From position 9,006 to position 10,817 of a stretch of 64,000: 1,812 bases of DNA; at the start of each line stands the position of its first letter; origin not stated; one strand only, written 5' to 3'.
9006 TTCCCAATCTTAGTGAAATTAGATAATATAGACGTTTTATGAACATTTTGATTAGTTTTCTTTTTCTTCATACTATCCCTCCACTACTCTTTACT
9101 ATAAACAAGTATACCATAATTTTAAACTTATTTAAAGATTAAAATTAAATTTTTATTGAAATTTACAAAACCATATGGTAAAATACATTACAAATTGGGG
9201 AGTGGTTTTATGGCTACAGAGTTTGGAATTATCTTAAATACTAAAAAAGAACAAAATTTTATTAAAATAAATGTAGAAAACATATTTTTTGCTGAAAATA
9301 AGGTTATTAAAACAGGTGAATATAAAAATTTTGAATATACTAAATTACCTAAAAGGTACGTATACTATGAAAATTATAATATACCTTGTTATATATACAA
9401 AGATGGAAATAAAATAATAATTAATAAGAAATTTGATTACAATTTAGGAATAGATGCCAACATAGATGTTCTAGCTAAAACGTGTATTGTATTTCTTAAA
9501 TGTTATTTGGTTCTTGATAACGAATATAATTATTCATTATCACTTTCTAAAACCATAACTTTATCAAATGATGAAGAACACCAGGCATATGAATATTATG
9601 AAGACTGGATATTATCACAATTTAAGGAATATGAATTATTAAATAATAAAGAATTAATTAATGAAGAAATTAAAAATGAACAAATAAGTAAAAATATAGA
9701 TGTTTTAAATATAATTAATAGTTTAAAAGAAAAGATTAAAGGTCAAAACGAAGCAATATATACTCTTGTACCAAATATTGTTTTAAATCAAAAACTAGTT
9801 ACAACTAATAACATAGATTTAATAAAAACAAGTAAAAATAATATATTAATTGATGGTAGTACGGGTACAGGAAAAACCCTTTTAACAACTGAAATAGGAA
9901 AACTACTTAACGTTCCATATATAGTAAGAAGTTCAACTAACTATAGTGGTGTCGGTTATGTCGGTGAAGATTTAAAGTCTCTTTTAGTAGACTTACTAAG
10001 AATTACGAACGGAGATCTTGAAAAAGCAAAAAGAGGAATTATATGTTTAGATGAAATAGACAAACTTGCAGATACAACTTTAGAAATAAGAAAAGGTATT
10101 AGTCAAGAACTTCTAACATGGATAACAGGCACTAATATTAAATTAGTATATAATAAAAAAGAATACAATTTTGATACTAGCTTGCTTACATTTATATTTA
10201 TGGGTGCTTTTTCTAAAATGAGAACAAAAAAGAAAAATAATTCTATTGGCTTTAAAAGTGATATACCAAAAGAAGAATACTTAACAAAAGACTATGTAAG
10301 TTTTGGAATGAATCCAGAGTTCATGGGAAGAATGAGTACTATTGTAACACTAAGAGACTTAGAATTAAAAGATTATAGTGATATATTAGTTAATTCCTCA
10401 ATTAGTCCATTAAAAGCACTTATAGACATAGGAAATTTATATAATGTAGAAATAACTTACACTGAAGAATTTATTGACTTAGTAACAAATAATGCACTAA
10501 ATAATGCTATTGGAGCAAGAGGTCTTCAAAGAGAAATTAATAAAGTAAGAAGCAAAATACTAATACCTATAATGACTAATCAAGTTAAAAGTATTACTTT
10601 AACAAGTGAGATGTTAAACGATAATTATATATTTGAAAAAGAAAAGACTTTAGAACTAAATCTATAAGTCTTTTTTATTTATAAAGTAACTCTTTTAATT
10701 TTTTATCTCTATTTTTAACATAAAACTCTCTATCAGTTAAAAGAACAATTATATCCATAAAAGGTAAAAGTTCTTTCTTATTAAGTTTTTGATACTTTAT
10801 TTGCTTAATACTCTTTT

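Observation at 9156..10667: ClpX paralogue with a ~190-aa uncharacterised N-terminal domain replacing the zinc-binding domain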

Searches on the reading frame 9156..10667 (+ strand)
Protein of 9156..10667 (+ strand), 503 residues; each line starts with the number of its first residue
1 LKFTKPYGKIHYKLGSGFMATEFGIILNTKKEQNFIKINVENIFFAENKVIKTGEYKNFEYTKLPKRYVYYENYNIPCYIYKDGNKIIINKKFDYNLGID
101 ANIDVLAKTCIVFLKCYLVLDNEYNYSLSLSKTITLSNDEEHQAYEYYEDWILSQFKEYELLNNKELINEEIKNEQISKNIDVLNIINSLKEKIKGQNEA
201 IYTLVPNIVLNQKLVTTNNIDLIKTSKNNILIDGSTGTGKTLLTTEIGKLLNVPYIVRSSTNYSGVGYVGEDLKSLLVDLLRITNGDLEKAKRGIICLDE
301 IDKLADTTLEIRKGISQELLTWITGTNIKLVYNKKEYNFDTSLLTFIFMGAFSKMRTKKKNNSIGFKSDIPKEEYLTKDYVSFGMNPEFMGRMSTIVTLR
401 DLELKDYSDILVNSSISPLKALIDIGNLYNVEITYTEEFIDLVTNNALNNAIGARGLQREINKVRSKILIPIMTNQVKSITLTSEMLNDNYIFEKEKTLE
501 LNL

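Call 3: search_protein_families(library=pfam, proteins=[window:9156-10667:+], max_evalue=1)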
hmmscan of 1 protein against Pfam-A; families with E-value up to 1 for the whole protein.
window:9156-10667:+ (503 aa): 17 families
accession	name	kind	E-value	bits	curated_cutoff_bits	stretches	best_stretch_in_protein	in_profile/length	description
PF07724.20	AAA_2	-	1.8e-14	54.6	27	1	227-395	3-165/166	AAA domain (Cdc48 subfamily)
PF00004.35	AAA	-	1.5e-07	32.4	21.2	1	231-329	2-98/131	ATPase family associated with various cellular activities (AAA)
PF00493.29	MCM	-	1e-06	28.5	23.3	1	177-307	8-136/224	MCM P-loop domain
PF00158.32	Sigma54_activat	-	9.7e-06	25.8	20.2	2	217-247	12-42/168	Sigma-54 interaction domain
PF13173.12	AAA_14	-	0.00038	20.9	27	1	228-334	3-106/129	AAA domain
PF01078.27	Mg_chelatase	-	0.00068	19.5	20.3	1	225-251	20-46/207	Magnesium chelatase, subunit ChlI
PF10431.15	ClpB_D2-small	-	0.00086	19.7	21.9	1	429-463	24-58/81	C-terminal, D2-small domain, of ClpB protein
PF13401.12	AAA_22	-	0.0032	18.2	27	1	226-310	4-97/130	AAA domain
PF02367.23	TsaE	-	0.0036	17.7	26.6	1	225-284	19-78/128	Threonylcarbamoyl adenosine biosynthesis protein TsaE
PF02224.24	Cytidylate_kin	-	0.0041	17.3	26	0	155-217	63-124/211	Cytidylate kinase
PF07728.20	AAA_5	-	0.0077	16.7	22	1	229-311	1-85/139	AAA domain (dynein-related subfamily)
PF12775.13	AAA_7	-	0.008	16.2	25.8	1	216-252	22-58/181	P-loop containing dynein motor region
PF04851.21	ResIII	-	0.012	16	22.5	1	212-251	8-47/164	Type III restriction enzyme, res subunit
PF13191.12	AAA_16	-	0.044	14.7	32.6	0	227-252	24-49/167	AAA ATPase domain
PF00437.27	T2SSE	-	0.067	12.3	24.9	1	221-252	136-167/370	Type II/IV secretion system protein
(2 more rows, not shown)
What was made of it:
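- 9705..10637 (+): ClpX-type AAA+ module (large and small subdomains, aa 166-476). PF07724 AAA_2 at 54.6 bits (call 3).
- On Pfam AAA_2 (PF07724): 54.6 bits vs 27 (call 3).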

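Call 4: search_protein_families(library=ncbifam, proteins=[window:9156-10667:+], max_evalue=1)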
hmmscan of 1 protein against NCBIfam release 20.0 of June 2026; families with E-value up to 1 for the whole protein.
window:9156-10667:+ (503 aa): 21 families
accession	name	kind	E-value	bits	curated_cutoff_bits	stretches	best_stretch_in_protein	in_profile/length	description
NF003745.1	PRK05342.1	equivalog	2.5e-46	158.4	359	1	169-490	42-402/418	ATP-dependent Clp protease ATP-binding subunit ClpX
TIGR00382.1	clpX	equivalog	3.7e-38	131.6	370.75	1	168-490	57-408/414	ATP-dependent protease ATP-binding subunit ClpX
TIGR00390.1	hslU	equivalog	4.8e-22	78.5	362.45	3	185-283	5-103/441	ATP-dependent protease ATPase subunit HslU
TIGR03346.1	chaperone_ClpB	equivalog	2.4e-06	26.2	1232.1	1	378-478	739-836/853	ATP-dependent chaperone ClpB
NF038308.1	RNA_repair_RtcR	equivalog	0.00029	19.8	650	1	218-247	194-224/530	RNA repair transcriptional activator RtcR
TIGR03345.1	VI_ClpV1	equivalog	0.00038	18.9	884.95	1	385-477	751-835/852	type VI secretion system ATPase TssH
NF003069.1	PRK03992.1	subfamily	0.0011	18.2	500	1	227-318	165-250/379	proteasome-activating nucleotidase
TIGR01243.1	CDC48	subfamily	0.0022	16.4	802.65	1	170-325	157-308/733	CDC48 family AAA ATPase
TIGR02928.1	TIGR02928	subfamily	0.0031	16.4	181.3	1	226-251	39-64/366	orc1/cdc6 family replication initiation protein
TIGR01242.2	TIGR01242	subfamily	0.0032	16.5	500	1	228-313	149-228/362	proteasome-activating nucleotidase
NF003451.0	PRK05022.1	equivalog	0.0036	16.1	476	1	157-247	144-233/512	nitric oxide reductase transcriptional regulator NorR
NF008118.0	PRK10865.1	equivalog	0.011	13.6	1417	1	376-464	740-824/857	ATP-dependent chaperone ClpB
TIGR02782.1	TrbB_P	equivalog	0.016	14.5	304.55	1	194-245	102-154/303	P-type conjugative transfer ATPase TrbB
NF012229.1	bla_class_B_core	domain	0.021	15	100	1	208-255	6-52/139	metallo-beta-lactamase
NF005115.0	PRK06547.1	equivalog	0.021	14.2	173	1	225-267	13-55/172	hypothetical protein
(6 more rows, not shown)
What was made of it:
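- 9705..10637 (+): NF003745 ClpX 2.5e-46, model positions 42-402 (call 4).
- On ClpX (NCBIfam equivalogs NF003745 / TIGR00382): 158.4 bits vs 359, and 131.6 bits vs 370.75 (call 4).
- On HslU: 78.5 bits vs cut-off 362 (call 4).
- Closest known: Canonical bacterial ClpX. Different: 158 bits against a cut-off of 359 (call 4).
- Closest known: HslU. Same: A single-ring AAA+ unfoldase of the same ClpX/HslU clade; second-best profile match (call 4).
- HslU is the second-best family (78.5 bits, call 4).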

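Call 9: find_homologous_proteins(query=window:9210-10664:+)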
Query window:9210-10664:+ (485 aa): 4637 proteins with E <= 0.001 among 8000 candidates; the best 120 are listed.
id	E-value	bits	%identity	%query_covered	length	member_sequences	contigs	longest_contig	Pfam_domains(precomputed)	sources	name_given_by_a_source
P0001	0.0e+0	1023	98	100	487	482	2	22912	PF00158.33,PF07724.21,PF00493.30,PF00004.36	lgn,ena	-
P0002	8.9e-285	963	92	100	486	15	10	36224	PF00158.33,PF07724.21,PF00493.30,PF00004.36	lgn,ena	-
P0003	5.0e-265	898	89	100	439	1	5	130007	PF00158.33,PF07724.21,PF00493.30,PF00004.36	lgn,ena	-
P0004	1.6e-237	807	80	100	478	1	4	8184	PF07724.21,PF00493.30,PF00004.36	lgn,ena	-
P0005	4.8e-235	799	96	81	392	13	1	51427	PF00158.33,PF07724.21,PF00493.30,PF00004.36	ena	-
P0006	5.2e-210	716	95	72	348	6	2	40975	PF00158.33,PF07724.21,PF00493.30,PF00004.36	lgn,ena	-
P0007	1.9e-117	411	47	97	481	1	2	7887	PF07724.21,PF00493.30,PF00004.36,PF07728.21,PF01078.28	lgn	-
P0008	3.2e-117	410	48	99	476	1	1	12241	PF07724.21,PF00493.30,PF00004.36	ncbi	-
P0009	6.4e-116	406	47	99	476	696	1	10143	PF07724.21,PF00493.30,PF00004.36,PF07728.21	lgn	-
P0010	1.2e-115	405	47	98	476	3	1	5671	PF07724.21,PF00493.30,PF00004.36,PF07728.21,PF01078.28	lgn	-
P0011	6.3e-115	403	47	99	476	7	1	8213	PF07724.21,PF00493.30,PF00004.36,PF07728.21,PF01078.28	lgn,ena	-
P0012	1.7e-114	401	47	99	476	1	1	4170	PF07724.21,PF00493.30,PF00004.36,PF07728.21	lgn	-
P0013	3.4e-114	400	46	99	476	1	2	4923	PF07724.21,PF00493.30,PF00004.36,PF07728.21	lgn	-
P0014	1.3e-112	395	47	99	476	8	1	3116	PF07724.21,PF00493.30,PF00004.36,PF07728.21,PF01078.28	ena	-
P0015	7.5e-112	393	44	98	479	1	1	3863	PF07724.21,PF00493.30,PF00004.36,PF07728.21,PF01078.28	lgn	-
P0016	1.0e-106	376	60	63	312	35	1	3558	PF07724.21,PF00493.30,PF00004.36,PF07728.21,PF01078.28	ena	-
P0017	4.1e-106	374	53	74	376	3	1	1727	PF07724.21,PF00493.30,PF00004.36,PF07728.21,PF01078.28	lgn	-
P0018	1.3e-104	369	45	97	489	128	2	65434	PF00158.33,PF07724.21,PF00493.30,PF00004.36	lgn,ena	-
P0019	8.6e-103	363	46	99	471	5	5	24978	PF07724.21,PF00493.30,PF00004.36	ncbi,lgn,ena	-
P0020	2.1e-102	362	47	98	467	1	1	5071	PF07724.21,PF00493.30,PF00004.36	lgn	-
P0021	2.4e-101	358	43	99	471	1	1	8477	PF07724.21,PF00493.30,PF00004.36,PF01078.28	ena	-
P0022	5.2e-100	354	46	97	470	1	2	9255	PF13173.13,PF07724.21,PF00493.30,PF00004.36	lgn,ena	-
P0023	5.8e-100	354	46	97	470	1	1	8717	PF13173.13,PF07724.21,PF00493.30,PF00004.36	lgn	-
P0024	6.6e-100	353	45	97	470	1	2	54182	PF13173.13,PF07724.21,PF00493.30,PF00004.36,PF07728.21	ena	-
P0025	8.2e-100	353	46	97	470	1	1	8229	PF07724.21,PF00493.30,PF00004.36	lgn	-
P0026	9.0e-100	353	45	97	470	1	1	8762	PF13173.13,PF07724.21,PF00493.30,PF00004.36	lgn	-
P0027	9.9e-100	353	46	97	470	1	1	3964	PF07724.21,PF00493.30,PF00004.36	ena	-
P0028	1.0e-99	353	46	97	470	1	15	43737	PF07724.21,PF00493.30,PF00004.36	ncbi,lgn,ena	-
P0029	1.3e-99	352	46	97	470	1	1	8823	PF07724.21,PF00493.30,PF00004.36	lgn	-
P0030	1.3e-99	352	45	99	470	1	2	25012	PF13173.13,PF07724.21,PF00493.30,PF00004.36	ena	-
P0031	1.6e-99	352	45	97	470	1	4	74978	PF13173.13,PF07724.21,PF00493.30,PF00004.36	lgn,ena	-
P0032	1.6e-99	352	46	97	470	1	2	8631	PF13173.13,PF07724.21,PF00493.30,PF00004.36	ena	-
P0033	1.7e-99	352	46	97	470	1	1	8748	PF13173.13,PF07724.21,PF00493.30,PF00004.36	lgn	-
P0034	1.9e-99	352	46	97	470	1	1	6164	PF07724.21,PF00493.30,PF00004.36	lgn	-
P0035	2.0e-99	352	45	97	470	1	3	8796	PF13173.13,PF07724.21,PF00493.30,PF00004.36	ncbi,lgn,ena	-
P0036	2.2e-99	352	45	97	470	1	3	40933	PF13173.13,PF07724.21,PF00493.30,PF00004.36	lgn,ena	-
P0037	2.3e-99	352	46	97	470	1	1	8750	PF07724.21,PF00493.30,PF00004.36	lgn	-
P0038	2.5e-99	351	46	97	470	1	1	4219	PF07724.21,PF00493.30,PF00004.36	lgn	-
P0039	2.5e-99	351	45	97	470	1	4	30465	PF13173.13,PF07724.21,PF00493.30,PF00004.36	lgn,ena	-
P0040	3.5e-99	351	45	97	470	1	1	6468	PF13173.13,PF07724.21,PF00493.30,PF00004.36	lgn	-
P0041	3.7e-99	351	45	97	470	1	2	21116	PF07724.21,PF00493.30,PF00004.36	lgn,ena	-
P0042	3.9e-99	351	45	97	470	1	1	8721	PF13173.13,PF07724.21,PF00493.30,PF00004.36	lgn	-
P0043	4.7e-99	351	46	97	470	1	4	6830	PF13173.13,PF07724.21,PF00493.30,PF00004.36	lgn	-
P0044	5.0e-99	350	45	97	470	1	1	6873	PF07724.21,PF00493.30,PF00004.36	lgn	-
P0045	5.0e-99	350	46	97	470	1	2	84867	PF13173.13,PF07724.21,PF00493.30,PF00004.36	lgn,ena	-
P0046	5.4e-99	350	45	97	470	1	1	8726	PF13173.13,PF07724.21,PF00493.30,PF00004.36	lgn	-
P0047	7.7e-99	350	46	97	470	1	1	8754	PF13173.13,PF07724.21,PF00493.30,PF00004.36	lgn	-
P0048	7.7e-99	350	46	97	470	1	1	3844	PF13173.13,PF07724.21,PF00493.30,PF00004.36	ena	-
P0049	8.5e-99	350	44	97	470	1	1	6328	PF13173.13,PF07724.21,PF00493.30,PF00004.36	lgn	-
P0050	9.0e-99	350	46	97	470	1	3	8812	PF13173.13,PF07724.21,PF00493.30,PF00004.36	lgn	-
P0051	9.9e-99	349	44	97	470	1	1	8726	PF13173.13,PF07724.21,PF00493.30,PF00004.36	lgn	-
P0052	1.3e-98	349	45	97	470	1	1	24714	PF13173.13,PF07724.21,PF00493.30,PF00004.36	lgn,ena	-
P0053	1.3e-98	349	44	97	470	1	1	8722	PF13173.13,PF07724.21,PF00493.30,PF00004.36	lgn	-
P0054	1.3e-98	349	44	97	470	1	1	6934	PF13173.13,PF07724.21,PF00493.30,PF00004.36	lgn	-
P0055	1.6e-98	349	46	97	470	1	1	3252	PF13173.13,PF07724.21,PF00493.30,PF00004.36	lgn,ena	-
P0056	2.5e-98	348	46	97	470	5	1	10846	PF13173.13,PF07724.21,PF00493.30,PF00004.36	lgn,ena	-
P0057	3.1e-98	348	44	97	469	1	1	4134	PF13173.13,PF07724.21,PF00493.30,PF00004.36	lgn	-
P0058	3.9e-98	348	50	75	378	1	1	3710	PF00158.33,PF07724.21,PF00493.30,PF00004.36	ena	-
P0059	4.5e-98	347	45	97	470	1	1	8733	PF13173.13,PF07724.21,PF00493.30,PF00004.36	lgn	-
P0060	5.8e-98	347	45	97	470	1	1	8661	PF13173.13,PF07724.21,PF00493.30,PF00004.36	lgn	-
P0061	8.2e-98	346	44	97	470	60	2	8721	PF13173.13,PF07724.21,PF00493.30,PF00004.36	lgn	-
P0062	2.3e-97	345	44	97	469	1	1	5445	PF13173.13,PF07724.21,PF00493.30,PF00004.36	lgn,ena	-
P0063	8.7e-94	333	43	92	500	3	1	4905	PF00158.33,PF07724.21,PF00493.30,PF00004.36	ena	-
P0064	9.5e-83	297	45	80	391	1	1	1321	PF07724.21,PF12775.14,PF00493.30,PF00004.36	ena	-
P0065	1.2e-82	296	49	64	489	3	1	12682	PF07724.21,PF00493.30,PF00004.36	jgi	-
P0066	1.8e-66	243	43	64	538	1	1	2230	PF07724.21,PF00493.30,PF00004.36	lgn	-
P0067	6.3e-65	238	42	66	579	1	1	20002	PF07724.21,PF00004.36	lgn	-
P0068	2.6e-63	233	44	66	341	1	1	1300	PF07724.21,PF00493.30,PF00004.36,PF07728.21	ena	-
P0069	6.4e-63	231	40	64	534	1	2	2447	PF07724.21,PF00493.30,PF00004.36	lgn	-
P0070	7.2e-63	231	43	65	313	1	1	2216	PF07724.21,PF00493.30,PF00004.36,PF07728.21,PF01078.28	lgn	-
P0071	6.0e-60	222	41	62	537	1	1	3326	PF07724.21,PF00493.30,PF00004.36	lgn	-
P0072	1.2e-59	221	39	73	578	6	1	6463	PF07724.21,PF00004.36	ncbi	-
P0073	1.7e-51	194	38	64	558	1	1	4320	PF00158.33,PF07724.21,PF00493.30,PF00004.36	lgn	-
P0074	4.1e-50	189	38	69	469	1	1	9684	PF07724.21,PF00493.30,PF00004.36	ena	-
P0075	7.2e-50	188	38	61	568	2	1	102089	PF00158.33,PF07724.21,PF00493.30,PF00004.36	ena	-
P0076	4.1e-49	186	42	54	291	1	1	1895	PF07724.21,PF00493.30,PF00004.36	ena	-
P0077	7.6e-49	185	38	61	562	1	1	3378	PF07724.21,PF00493.30,PF00004.36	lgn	-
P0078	2.5e-48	183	39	68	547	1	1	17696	PF07724.21,PF00004.36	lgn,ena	-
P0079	3.8e-48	183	38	64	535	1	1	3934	PF07724.21,PF12775.14,PF00493.30,PF00004.36,PF10431.16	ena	-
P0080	1.3e-46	178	36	63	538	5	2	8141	PF07724.21,PF00493.30,PF00004.36,PF10431.16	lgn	-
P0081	3.0e-45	173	38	63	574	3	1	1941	PF07724.21,PF00493.30,PF00004.36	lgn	-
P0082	1.1e-44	171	38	63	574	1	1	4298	PF07724.21,PF00493.30,PF00004.36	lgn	-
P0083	3.6e-44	170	38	60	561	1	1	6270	PF07724.21,PF00493.30,PF00004.36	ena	-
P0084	1.0e-43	168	39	58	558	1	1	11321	PF07724.21,PF00493.30,PF00004.36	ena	-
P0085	2.0e-41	161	36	66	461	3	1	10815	PF07724.21,PF00493.30,PF00004.36,PF10431.16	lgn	-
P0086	2.0e-38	151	35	65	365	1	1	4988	PF07724.21,PF00493.30,PF00004.36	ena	-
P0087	2.0e-38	151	35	67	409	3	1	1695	PF07724.21,PF12775.14,PF06689.20,PF00493.30,PF00004.36,PF05496.19,PF07728.21,PF10431.16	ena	-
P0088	2.3e-38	150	35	63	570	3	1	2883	PF07724.21,PF00004.36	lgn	-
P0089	2.5e-38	150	36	64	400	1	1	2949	PF00158.33,PF07724.21,PF06689.20,PF00493.30,PF00004.36,PF13401.13,PF05496.19,PF07728.21,PF01078.28,PF10431.16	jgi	jgi:ATP-dependent Clp protease ATP-binding subunit ClpX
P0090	6.9e-38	149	34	65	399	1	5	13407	PF00158.33,PF07724.21,PF06689.20,PF00493.30,PF00004.36,PF13401.13,PF05496.19,PF07728.21,PF01078.28,PF10431.16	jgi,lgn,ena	jgi:ATP-dependent Clp protease ATP-binding subunit ClpX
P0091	1.5e-37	148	33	65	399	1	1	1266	PF00158.33,PF07724.21,PF06689.20,PF00493.30,PF00004.36,PF13401.13,PF05496.19,PF07728.21,PF01078.28,PF10431.16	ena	-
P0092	2.5e-37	147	32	67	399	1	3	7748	PF00158.33,PF07724.21,PF06689.20,PF00493.30,PF00004.36,PF13401.13,PF05496.19,PF07728.21,PF01078.28,PF10431.16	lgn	-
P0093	7.7e-37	145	34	64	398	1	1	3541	PF13173.13,PF00158.33,PF07724.21,PF06689.20,PF00493.30,PF00004.36,PF13401.13,PF05496.19,PF07728.21,PF01078.28,PF10431.16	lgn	-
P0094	9.0e-37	145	33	64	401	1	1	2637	PF00158.33,PF07724.21,PF06689.20,PF00493.30,PF00004.36,PF05496.19,PF14532.13,PF10431.16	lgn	-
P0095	5.7e-36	143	33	64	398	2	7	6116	PF00158.33,PF07724.21,PF06689.20,PF00493.30,PF00004.36,PF13401.13,PF05496.19,PF07728.21,PF01078.28,PF10431.16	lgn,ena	-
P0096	6.6e-36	142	34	63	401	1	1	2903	PF00158.33,PF07724.21,PF06689.20,PF00493.30,PF00004.36,PF13401.13,PF05496.19,PF07728.21,PF01078.28,PF10431.16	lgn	-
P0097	1.0e-35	142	34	63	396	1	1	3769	PF00158.33,PF07724.21,PF06689.20,PF00493.30,PF00004.36,PF13401.13,PF05496.19,PF07728.21,PF01078.28,PF10431.16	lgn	-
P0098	1.4e-35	141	34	63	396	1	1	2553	PF00158.33,PF07724.21,PF06689.20,PF00493.30,PF00004.36,PF13401.13,PF05496.19,PF07728.21,PF01078.28,PF10431.16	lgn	-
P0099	1.6e-35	141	31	72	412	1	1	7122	PF07724.21,PF06689.20,PF00493.30,PF00004.36,PF07728.21,PF10431.16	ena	-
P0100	2.6e-35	140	35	65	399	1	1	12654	PF00158.33,PF07724.21,PF06689.20,PF00493.30,PF00004.36,PF13401.13,PF05496.19,PF07728.21,PF01078.28,PF10431.16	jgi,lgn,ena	jgi:ATP-dependent Clp protease ATP-binding subunit ClpX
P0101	4.5e-35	140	32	61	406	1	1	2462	PF07724.21,PF06689.20,PF00004.36,PF05496.19,PF07728.21,PF01078.28,PF10431.16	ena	-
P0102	5.4e-35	139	33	60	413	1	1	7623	PF07724.21,PF06689.20,PF00493.30,PF00004.36,PF05496.19,PF07728.21,PF10431.16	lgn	-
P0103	5.9e-35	139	33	62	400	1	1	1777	PF00158.33,PF07724.21,PF06689.20,PF00493.30,PF00004.36,PF05496.19,PF07728.21,PF01078.28,PF10431.16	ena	-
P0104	6.0e-35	139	31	71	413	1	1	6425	PF07724.21,PF06689.20,PF00493.30,PF00004.36,PF05496.19,PF07728.21,PF01078.28,PF10431.16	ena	-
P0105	6.1e-35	139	31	76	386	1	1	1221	PF07724.21,PF00493.30,PF00004.36,PF07728.21,PF01078.28,PF10431.16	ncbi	-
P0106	7.9e-35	139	32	61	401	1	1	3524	PF07724.21,PF06689.20,PF00493.30,PF00004.36,PF07728.21,PF01078.28,PF10431.16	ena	-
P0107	8.5e-35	139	34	64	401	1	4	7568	PF00158.33,PF07724.21,PF06689.20,PF00493.30,PF00004.36,PF13401.13,PF05496.19,PF07728.21,PF01078.28,PF10431.16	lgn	-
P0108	9.2e-35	139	32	61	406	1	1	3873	PF07724.21,PF06689.20,PF00004.36,PF05496.19,PF07728.21,PF01078.28,PF10431.16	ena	-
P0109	9.3e-35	139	32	64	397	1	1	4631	PF07724.21,PF06689.20,PF00493.30,PF00004.36,PF13401.13,PF05496.19,PF07728.21,PF01078.28,PF10431.16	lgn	-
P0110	1.1e-34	138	34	64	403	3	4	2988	PF07724.21,PF06689.20,PF00493.30,PF00004.36,PF05496.19,PF07728.21,PF01078.28,PF10431.16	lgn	-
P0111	1.1e-34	138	32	64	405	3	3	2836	PF07724.21,PF06689.20,PF00493.30,PF00004.36,PF05496.19,PF07728.21,PF01078.28,PF10431.16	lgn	-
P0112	1.4e-34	138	35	61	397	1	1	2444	PF07724.21,PF06689.20,PF00493.30,PF00004.36,PF13401.13,PF05496.19,PF07728.21,PF01078.28,PF10431.16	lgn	-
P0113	1.7e-34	138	34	63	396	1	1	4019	PF00158.33,PF07724.21,PF06689.20,PF00493.30,PF00004.36,PF13401.13,PF05496.19,PF07728.21,PF01078.28,PF10431.16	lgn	-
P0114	2.0e-34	138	33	65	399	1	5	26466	PF00158.33,PF07724.21,PF06689.20,PF00493.30,PF00004.36,PF13401.13,PF05496.19,PF07728.21,PF01078.28,PF10431.16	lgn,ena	-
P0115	2.4e-34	137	34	63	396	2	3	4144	PF00158.33,PF07724.21,PF06689.20,PF00493.30,PF00004.36,PF13401.13,PF05496.19,PF07728.21,PF01078.28,PF10431.16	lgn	-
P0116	2.4e-34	137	30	72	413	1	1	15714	PF07724.21,PF06689.20,PF00493.30,PF00004.36,PF05496.19,PF07728.21,PF01078.28,PF10431.16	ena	-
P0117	2.5e-34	137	30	72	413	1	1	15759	PF07724.21,PF06689.20,PF00493.30,PF00004.36,PF05496.19,PF07728.21,PF01078.28,PF10431.16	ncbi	-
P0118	2.5e-34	137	32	70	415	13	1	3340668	PF07724.21,PF06689.20,PF00493.30,PF00004.36,PF05496.19,PF07728.21,PF10431.16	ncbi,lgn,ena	-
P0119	2.7e-34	137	32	61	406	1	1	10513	PF07724.21,PF06689.20,PF00004.36,PF05496.19,PF07728.21,PF01078.28,PF10431.16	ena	-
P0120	3.1e-34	137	32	61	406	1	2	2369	PF07724.21,PF06689.20,PF00004.36,PF05496.19,PF07728.21,PF01078.28,PF10431.16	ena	-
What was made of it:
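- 9210..10667 (+): CDS of the ClpX-like AAA+ protein, 485 aa plus stop. About 60 full-length relatives (call 9).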

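Call 44: search_protein_families(library=padloc, proteins=[window:9210-10664:+], max_evalue=1)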
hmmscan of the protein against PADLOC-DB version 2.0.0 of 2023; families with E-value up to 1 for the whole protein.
window:9210-10664:+ (485 aa): 5 families
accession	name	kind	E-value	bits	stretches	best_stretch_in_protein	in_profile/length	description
PDLC00914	TRIP13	-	0.00031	18.3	1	201-289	63-158/302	TRIP13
PDLC01993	RtcR--CARF_AAA_HTH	-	0.0034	13.9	1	205-232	200-227/523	-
PDLC01995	RtcR_PspF2--CARF_AAA_HTH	-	0.008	13.3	1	182-229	161-210/481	-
PDLC04232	IetA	-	0.014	12.9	1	208-286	115-186/330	-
PDLC01439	typeIV_DinG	-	0.033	10.9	1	209-308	34-106/575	CAS-IV-A; associated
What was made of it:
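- On Known anti-phage defence ATPases (PADLOC): Only weak generic AAA hits (best 3e-4; call 44).
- PADLOC gives only generic AAA noise (call 44).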
